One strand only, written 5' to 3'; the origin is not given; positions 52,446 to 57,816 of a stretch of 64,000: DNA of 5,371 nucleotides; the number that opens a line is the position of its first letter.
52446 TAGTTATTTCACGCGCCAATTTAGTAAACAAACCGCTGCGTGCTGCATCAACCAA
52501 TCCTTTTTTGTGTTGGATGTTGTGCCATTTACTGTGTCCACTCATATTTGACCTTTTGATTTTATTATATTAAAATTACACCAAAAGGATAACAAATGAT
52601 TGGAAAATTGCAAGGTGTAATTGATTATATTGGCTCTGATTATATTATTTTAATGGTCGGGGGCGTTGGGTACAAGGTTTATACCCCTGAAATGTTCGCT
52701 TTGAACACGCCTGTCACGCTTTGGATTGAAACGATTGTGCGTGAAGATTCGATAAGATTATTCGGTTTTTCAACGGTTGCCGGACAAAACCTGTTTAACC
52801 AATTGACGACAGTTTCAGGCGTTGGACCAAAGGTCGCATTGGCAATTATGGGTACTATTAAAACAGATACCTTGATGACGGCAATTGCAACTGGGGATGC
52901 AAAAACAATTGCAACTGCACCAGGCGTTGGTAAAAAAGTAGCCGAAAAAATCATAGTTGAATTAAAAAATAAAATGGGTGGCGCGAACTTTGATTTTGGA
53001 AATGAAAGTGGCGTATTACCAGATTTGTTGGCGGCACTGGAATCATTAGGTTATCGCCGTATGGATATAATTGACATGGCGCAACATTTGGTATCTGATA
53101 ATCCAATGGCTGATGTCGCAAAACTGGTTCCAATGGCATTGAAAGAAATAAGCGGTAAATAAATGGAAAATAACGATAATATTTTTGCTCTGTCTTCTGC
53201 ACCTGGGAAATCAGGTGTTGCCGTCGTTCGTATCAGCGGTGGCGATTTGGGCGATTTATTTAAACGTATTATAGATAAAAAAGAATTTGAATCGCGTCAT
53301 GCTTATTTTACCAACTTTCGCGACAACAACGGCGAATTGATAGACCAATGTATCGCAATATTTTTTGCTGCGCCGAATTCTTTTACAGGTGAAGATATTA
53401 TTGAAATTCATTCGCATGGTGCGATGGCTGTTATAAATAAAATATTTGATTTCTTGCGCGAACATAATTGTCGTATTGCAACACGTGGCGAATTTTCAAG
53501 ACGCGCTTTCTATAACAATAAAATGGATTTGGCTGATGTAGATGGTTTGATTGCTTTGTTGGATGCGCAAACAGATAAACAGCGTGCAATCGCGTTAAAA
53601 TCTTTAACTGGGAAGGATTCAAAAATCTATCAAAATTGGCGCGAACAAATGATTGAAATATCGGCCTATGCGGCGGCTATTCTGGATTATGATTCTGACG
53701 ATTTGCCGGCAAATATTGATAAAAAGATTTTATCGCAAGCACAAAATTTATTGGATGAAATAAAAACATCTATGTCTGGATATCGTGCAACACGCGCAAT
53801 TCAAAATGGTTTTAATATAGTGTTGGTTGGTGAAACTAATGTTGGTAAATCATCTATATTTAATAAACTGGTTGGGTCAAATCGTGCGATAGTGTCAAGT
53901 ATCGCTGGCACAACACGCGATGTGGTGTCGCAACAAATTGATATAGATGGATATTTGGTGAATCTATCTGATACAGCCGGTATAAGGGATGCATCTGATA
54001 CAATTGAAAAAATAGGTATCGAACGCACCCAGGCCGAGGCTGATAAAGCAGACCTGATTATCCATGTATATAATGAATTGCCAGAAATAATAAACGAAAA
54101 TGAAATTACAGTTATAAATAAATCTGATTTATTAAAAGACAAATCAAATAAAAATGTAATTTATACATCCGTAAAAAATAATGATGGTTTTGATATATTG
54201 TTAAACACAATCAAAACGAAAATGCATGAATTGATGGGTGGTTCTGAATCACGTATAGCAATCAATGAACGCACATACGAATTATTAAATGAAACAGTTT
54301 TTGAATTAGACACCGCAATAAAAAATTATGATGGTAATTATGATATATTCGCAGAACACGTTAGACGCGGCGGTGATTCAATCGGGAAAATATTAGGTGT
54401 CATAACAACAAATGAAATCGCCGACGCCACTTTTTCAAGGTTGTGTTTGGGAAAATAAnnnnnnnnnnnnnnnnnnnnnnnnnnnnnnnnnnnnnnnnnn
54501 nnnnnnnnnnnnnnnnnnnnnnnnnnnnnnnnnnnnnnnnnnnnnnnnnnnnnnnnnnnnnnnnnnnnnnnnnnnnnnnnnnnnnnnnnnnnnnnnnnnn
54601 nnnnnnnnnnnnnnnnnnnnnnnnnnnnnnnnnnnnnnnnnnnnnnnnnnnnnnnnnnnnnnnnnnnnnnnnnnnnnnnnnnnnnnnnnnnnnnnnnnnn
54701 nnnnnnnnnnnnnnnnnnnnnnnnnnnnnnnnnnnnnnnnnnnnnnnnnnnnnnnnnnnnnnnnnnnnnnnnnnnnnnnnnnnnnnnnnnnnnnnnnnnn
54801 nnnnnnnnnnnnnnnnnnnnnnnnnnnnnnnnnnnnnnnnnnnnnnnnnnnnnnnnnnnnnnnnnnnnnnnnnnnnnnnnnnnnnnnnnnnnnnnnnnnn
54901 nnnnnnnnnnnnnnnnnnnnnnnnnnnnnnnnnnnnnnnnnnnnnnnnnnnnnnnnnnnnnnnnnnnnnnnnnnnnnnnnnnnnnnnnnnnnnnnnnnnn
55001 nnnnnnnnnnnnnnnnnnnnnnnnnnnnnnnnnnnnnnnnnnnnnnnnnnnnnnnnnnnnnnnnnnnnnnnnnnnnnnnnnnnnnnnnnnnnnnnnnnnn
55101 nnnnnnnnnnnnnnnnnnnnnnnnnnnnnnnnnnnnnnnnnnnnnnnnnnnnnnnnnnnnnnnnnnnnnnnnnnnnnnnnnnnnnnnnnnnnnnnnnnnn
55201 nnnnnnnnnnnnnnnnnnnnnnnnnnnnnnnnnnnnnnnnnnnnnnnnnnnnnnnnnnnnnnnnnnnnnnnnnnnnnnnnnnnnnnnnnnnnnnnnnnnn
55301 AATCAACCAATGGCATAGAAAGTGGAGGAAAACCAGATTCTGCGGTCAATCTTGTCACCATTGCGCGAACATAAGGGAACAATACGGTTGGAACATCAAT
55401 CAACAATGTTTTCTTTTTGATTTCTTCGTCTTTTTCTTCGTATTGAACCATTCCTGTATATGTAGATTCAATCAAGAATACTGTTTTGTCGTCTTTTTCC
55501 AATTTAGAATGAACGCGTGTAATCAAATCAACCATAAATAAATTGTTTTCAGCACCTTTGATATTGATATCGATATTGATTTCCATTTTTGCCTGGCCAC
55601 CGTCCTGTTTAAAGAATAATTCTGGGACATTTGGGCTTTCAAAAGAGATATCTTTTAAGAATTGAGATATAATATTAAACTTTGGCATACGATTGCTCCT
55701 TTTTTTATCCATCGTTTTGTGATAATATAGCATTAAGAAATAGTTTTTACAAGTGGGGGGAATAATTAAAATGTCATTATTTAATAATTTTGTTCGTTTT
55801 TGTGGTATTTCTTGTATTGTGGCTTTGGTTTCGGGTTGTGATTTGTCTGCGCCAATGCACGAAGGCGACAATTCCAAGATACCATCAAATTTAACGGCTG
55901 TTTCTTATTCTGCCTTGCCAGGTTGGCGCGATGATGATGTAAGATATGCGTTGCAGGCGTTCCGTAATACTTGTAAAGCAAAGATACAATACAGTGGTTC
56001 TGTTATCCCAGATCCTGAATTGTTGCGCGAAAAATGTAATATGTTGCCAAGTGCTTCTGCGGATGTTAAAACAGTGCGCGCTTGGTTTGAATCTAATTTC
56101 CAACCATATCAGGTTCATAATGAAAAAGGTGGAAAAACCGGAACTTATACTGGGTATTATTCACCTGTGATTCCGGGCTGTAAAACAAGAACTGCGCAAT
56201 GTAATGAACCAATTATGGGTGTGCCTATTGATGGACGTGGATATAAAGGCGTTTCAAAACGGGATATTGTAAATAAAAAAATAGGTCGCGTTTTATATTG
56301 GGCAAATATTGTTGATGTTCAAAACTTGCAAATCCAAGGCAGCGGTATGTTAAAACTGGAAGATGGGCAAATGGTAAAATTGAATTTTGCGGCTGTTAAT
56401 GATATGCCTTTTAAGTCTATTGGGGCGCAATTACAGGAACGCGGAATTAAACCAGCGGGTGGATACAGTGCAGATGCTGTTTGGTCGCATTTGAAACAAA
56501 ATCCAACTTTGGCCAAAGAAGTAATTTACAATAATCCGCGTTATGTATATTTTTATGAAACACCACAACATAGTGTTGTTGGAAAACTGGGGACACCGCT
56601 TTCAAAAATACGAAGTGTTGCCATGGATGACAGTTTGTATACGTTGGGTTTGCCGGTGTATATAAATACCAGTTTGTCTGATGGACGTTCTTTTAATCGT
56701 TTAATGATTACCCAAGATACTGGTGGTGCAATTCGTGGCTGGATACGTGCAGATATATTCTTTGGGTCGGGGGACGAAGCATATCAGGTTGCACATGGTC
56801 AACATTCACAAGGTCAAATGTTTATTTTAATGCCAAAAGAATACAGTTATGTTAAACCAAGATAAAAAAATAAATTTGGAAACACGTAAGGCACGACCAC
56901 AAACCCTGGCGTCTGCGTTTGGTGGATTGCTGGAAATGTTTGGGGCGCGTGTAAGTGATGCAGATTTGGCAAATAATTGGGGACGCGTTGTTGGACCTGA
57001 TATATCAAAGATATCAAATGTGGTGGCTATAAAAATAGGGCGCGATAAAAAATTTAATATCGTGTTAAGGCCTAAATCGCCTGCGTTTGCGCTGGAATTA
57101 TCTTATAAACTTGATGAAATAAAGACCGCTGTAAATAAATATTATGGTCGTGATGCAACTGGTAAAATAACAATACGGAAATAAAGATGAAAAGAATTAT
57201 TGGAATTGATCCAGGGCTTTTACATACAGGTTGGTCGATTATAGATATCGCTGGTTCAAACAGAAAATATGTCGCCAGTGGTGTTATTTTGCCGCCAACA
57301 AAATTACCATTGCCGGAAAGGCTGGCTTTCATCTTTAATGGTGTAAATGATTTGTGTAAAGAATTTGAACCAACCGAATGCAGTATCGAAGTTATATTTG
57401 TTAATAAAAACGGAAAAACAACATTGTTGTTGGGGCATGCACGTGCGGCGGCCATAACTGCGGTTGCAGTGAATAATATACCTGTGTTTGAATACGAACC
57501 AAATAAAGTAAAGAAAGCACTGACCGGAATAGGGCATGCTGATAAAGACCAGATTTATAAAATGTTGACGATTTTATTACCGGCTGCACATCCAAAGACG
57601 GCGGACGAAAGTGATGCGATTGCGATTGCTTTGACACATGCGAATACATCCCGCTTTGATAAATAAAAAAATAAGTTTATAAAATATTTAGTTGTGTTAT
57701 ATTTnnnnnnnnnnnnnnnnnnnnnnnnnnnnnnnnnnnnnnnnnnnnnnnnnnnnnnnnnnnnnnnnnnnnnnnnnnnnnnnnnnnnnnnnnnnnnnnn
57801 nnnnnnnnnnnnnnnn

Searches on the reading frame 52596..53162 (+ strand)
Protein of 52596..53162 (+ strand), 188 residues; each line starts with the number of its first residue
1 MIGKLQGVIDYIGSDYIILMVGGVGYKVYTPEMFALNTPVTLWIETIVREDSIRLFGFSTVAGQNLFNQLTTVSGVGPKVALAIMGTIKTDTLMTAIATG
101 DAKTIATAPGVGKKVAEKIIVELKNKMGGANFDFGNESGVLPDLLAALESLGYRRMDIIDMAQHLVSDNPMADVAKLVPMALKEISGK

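Call 57: search_protein_families(library=pfam, proteins=[window:52596-53162:+], max_evalue=0.001)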
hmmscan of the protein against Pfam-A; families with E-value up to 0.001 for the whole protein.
window:52596-53162:+ (188 aa): 5 families
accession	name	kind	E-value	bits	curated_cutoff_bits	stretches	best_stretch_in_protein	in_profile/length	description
PF01330.27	RuvA_N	-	3.4e-16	59.5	23.6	1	1-57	1-61/61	RuvA N terminal domain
PF14520.12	HHH_5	-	2.8e-15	57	27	1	67-124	1-56/57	Helix-hairpin-helix domain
PF00633.29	HHH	-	3.6e-08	33.3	24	0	68-85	11-28/30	Helix-hairpin-helix motif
PF07499.19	RuvA_C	-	0.00042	21.2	24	1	140-186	2-47/47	RuvA, C-terminal domain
PF12826.13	HHH_2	-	0.00067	20.2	27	0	67-93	34-60/64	Helix-hairpin-helix motif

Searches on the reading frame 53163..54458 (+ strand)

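Call 57: search_protein_families(library=pfam, proteins=[window:53163-54458:+], max_evalue=0.001)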
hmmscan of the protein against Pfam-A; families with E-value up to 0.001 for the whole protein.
window:53163-54458:+ (431 aa): 7 families
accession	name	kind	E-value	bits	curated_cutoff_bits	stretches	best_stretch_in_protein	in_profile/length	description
PF10396.14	TrmE_N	-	4.7e-36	124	29.8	1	7-120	2-117/117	GTP-binding protein TrmE N-terminus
PF12631.12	MnmE_helical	-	1.9e-34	120.1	40.1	1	123-428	1-211/211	MnmE helical domain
PF01926.29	MMR_HSR1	-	1.2e-22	80.5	21.9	1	219-317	2-96/113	50S ribosome-binding GTPase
PF02421.24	FeoB_N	-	1.2e-09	38.3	27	1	218-304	2-87/156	Ferrous iron transport protein B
PF04548.22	AIG1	-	1.4e-05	25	27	1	218-290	2-75/212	AIG1 family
PF03193.22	RsgA_GTPase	-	2.8e-05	24.5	30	1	208-275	98-169/174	RsgA GTPase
PF00350.29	Dynamin_N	-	0.00053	20.5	27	0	219-288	1-41/168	Dynamin family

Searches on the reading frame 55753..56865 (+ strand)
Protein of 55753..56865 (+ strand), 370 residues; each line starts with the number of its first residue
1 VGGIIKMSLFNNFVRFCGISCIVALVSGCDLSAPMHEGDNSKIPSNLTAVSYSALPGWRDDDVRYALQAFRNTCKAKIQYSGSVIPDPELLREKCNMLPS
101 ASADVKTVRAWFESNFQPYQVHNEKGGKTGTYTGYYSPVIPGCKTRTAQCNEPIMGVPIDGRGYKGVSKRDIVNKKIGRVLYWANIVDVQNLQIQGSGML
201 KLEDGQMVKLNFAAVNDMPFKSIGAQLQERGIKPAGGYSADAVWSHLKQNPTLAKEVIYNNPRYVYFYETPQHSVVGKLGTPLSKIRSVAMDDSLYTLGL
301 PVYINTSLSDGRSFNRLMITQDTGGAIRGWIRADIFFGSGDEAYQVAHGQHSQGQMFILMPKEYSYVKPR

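Call 58: search_protein_families(library=pfam, proteins=[window:55753-56865:+], max_evalue=0.001)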
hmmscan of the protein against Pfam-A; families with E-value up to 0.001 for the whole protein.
window:55753-56865:+ (370 aa): 2 families
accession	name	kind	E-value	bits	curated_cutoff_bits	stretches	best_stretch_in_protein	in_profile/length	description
PF03562.22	MltA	-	1.1e-28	100.7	24.3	1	132-267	2-162/163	MltA specific insert domain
PF06725.17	3D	-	6.8e-19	68.3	23.8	1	287-359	1-71/72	3D domain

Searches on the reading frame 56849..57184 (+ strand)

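Call 58: search_protein_families(library=pfam, proteins=[window:56849-57184:+], max_evalue=0.001)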
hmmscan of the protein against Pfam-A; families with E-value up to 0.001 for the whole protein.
window:56849-57184:+ (111 aa): 1 family
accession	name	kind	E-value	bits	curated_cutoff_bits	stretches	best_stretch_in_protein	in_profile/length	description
PF05258.17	DciA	-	4.2e-10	40.2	24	1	30-108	15-88/89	Dna[CI] antecedent, DciA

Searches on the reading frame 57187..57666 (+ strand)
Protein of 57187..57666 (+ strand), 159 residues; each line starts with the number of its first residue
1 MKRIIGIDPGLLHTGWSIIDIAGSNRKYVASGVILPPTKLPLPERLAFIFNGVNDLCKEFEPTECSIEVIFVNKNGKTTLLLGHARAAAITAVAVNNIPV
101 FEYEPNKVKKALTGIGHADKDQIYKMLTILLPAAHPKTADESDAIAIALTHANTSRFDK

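Call 58: search_protein_families(library=pfam, proteins=[window:57187-57666:+], max_evalue=0.001)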
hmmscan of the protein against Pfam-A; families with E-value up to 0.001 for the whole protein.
window:57187-57666:+ (159 aa): 1 family
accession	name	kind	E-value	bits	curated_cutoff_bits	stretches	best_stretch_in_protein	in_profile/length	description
PF02075.23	RuvC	-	1.4e-41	142.3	22.2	1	4-151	1-148/148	Crossover junction endodeoxyribonuclease RuvC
